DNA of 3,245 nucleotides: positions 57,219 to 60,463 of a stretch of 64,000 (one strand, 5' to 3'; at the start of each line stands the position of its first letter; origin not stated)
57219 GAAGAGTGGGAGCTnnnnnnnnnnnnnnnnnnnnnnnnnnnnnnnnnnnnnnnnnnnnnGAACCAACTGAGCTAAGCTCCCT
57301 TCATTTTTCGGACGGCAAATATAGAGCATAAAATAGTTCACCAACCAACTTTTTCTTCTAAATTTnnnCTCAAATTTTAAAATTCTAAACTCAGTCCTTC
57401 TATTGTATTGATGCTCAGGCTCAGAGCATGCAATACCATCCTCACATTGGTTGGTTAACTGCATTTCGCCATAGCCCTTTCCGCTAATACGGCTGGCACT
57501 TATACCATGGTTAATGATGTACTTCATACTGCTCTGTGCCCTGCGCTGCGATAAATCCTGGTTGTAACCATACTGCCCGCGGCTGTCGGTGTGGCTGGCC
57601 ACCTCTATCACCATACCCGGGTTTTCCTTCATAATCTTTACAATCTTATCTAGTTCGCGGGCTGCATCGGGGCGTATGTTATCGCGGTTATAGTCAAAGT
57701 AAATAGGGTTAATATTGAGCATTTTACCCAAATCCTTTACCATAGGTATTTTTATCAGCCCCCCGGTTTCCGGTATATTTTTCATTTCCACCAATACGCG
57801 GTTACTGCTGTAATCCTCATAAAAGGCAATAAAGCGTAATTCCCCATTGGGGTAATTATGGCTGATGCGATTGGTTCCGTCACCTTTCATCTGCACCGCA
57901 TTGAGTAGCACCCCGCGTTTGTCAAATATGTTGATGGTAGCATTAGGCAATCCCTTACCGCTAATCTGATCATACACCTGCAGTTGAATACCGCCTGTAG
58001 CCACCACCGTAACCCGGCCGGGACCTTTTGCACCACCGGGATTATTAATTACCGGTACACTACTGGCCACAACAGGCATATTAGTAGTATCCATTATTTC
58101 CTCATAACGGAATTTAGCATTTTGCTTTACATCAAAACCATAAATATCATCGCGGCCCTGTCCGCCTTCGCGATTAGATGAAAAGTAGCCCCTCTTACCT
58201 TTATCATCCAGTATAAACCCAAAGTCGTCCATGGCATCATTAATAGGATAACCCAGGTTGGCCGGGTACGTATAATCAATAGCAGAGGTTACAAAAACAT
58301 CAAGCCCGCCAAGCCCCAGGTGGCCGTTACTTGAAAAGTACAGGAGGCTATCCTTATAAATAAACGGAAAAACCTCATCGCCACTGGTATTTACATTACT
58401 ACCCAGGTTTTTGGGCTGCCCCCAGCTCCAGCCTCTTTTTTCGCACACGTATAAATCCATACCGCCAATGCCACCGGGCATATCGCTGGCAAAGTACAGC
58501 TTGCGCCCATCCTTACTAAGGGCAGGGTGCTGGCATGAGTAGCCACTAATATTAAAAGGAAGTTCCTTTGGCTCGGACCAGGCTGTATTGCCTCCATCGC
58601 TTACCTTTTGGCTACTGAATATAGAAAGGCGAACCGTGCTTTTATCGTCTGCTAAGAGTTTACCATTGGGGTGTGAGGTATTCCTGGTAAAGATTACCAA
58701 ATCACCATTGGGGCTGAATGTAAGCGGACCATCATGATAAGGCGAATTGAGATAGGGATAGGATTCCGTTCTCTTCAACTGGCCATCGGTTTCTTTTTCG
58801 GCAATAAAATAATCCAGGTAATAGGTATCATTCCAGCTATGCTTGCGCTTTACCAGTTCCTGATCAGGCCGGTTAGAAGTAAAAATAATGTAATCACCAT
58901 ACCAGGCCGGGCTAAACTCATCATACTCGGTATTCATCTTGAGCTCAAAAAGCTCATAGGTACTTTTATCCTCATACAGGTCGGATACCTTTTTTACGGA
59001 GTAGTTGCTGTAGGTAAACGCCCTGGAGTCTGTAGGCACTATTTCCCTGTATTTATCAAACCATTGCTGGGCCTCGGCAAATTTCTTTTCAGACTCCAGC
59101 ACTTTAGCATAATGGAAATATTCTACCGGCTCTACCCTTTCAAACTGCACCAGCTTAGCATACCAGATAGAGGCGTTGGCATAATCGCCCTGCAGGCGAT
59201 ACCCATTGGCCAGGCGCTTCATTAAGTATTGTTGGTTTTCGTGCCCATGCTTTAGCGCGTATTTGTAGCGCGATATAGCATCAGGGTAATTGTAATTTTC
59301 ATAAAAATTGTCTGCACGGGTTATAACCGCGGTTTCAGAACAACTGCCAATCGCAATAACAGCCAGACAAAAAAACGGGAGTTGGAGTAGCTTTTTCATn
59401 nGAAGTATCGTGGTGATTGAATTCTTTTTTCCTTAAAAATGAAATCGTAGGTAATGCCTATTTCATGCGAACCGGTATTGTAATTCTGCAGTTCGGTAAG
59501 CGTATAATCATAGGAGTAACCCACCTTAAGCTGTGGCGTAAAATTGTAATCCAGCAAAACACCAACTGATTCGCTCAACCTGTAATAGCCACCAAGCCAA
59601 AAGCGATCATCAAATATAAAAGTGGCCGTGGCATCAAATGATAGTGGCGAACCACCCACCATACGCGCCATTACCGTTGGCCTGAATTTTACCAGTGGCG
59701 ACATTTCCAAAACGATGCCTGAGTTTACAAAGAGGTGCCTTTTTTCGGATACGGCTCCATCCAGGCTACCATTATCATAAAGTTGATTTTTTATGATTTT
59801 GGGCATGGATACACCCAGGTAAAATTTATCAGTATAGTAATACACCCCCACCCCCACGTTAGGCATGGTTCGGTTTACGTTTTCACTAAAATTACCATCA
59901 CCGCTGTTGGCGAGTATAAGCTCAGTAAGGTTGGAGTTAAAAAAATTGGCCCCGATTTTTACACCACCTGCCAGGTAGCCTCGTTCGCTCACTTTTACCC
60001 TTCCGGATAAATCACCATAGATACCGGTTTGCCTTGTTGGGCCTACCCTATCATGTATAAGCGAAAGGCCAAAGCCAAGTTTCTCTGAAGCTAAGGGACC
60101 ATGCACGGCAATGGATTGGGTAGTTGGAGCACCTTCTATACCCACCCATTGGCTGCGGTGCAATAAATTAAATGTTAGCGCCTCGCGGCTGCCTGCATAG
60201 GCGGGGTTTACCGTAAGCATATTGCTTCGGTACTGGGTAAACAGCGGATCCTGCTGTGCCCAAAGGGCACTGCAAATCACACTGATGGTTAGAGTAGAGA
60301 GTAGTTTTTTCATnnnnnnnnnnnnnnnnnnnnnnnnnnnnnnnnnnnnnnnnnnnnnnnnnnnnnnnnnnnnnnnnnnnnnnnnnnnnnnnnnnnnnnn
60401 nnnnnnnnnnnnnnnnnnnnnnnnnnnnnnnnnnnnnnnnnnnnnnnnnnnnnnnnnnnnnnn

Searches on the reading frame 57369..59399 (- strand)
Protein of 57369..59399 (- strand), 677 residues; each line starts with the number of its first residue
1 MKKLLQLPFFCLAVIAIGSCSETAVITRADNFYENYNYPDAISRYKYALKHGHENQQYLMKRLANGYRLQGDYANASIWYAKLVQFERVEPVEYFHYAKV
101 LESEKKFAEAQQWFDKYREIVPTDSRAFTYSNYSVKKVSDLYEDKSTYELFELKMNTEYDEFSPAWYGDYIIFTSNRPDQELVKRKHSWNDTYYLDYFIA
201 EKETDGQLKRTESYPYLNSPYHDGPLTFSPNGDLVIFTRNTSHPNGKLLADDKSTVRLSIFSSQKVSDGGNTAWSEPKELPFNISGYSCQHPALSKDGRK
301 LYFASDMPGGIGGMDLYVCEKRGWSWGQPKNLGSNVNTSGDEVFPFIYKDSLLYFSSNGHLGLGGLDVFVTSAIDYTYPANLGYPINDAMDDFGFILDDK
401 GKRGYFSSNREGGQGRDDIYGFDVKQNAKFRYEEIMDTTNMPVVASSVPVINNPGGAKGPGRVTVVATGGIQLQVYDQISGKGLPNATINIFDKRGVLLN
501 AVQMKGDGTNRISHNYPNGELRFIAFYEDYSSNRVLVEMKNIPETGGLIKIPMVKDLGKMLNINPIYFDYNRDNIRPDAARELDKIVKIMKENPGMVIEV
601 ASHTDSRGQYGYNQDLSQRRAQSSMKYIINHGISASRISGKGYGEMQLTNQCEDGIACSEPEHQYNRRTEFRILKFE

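Call 80: search_protein_families(library=pfam, proteins=[window:57369-59399:-], max_evalue=0.001)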
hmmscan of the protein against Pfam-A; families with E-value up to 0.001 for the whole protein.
window:57369-59399:- (677 aa): 4 families
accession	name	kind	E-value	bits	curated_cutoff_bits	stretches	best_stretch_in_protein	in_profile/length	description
PF00691.25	OmpA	-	7.8e-19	68.3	27.2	1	567-651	1-87/98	OmpA family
PF07676.18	PD40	-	3.4e-18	65.5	20.9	1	292-318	14-38/38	WD40-like Beta Propeller Repeat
PF07719.23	TPR_2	-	1.6e-05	25.1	27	0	93-124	3-34/34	Tetratricopeptide repeat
PF13432.12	TPR_16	-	8.9e-05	23.3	32.7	0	27-84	2-58/65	Tetratricopeptide repeat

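Call 85: search_protein_families(library=ncbifam, proteins=[window:57369-59399:-], max_evalue=0.00001)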
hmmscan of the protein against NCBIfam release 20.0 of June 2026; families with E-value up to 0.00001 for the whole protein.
window:57369-59399:- (677 aa): 26 families (the best 25 are shown)
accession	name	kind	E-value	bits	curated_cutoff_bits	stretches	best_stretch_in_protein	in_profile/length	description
NF053607.1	CHU_0125_OmpA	equivalog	8.2e-124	414.4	620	1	1-675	1-638/639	CHU_0125 family OmpA-like outer membrane integrity protein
NF052230.1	T9SS_PorE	exception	2.9e-104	349.7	600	2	11-471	7-462/648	PorE family type IX secretion system protein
NF053611.1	YiaD_Gzip_OmpA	equivalog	1.5e-23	83.6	175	1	565-672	103-205/206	YiaD family glycine zipper/OmpA-like lipoprotein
NF053612.1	anchor_PA1041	equivalog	7.3e-19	68.6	250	1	564-673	131-235/236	PA1041 family peptidoglycan-binding anchor lipoprotein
NF053613.1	OMP_toxin_LptF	equivalog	1.7e-17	64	400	1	558-647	135-224/256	lipotoxin F family OmpA-related lipoprotein LptF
TIGR02802.1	Pal_lipo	equivalog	2.2e-16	59.8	125.35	1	566-671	2-102/104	peptidoglycan-associated lipoprotein Pal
NF045787.1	OmpABordt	equivalog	1.6e-15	57.3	200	1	566-657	87-180/194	outer membrane protein OmpA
TIGR03789.1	pdsO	hypoth_equivalog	1.7e-15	57.4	152.2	1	566-651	141-226/243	sortase-associated OmpA-like protein PdsO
NF033763.1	exchanger_TraB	exception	2.7e-15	55.3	700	1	558-674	386-498/522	outer membrane exchange protein TraB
NF008071.1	PRK10808.1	equivalog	8.3e-14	51.7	277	1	566-647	233-316/358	porin OmpA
NF008067.1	PRK10802.1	equivalog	7.9e-13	48.6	261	1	560-647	63-150/171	peptidoglycan-associated lipoprotein Pal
NF053585.1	OMP_LP_YfiB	equivalog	2.2e-12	47.1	128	1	564-647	56-139/163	outer membrane lipoprotein YfiB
NF007804.1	PRK10510.1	equivalog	1.6e-11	44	307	1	564-647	112-195/219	OmpA family lipoprotein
NF047726.1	AutTranAdhPGAsTpgA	equivalog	1.8e-11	43.7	350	1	567-655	157-248/268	trimeric autotransporter adhesin/peptidogylcan-associated protein TpgA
NF038224.1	OmpA_like_CmpA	equivalog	7.3e-09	35.5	300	1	567-649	113-195/233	C-OmpA-like family protein CmpA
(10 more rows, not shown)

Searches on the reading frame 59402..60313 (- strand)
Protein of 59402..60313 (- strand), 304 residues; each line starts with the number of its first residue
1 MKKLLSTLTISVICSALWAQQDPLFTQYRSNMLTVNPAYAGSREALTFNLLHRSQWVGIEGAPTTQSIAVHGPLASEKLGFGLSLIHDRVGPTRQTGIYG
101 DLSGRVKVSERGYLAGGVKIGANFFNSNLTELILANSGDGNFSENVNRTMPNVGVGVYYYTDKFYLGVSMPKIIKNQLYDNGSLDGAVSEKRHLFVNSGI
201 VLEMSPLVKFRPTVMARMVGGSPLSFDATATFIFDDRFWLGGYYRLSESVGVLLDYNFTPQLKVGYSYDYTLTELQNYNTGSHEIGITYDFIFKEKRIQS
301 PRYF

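Call 85: search_protein_families(library=ncbifam, proteins=[window:59402-60313:-], max_evalue=0.00001)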
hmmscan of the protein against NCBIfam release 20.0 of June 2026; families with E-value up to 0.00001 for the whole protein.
window:59402-60313:- (304 aa): 1 family
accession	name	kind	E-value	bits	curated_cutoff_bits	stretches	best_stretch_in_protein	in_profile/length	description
TIGR03519.1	T9SS_PorP_fam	subfamily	5.7e-80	268.9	90.55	1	1-291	1-292/292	PorP/SprF family type IX secretion system membrane protein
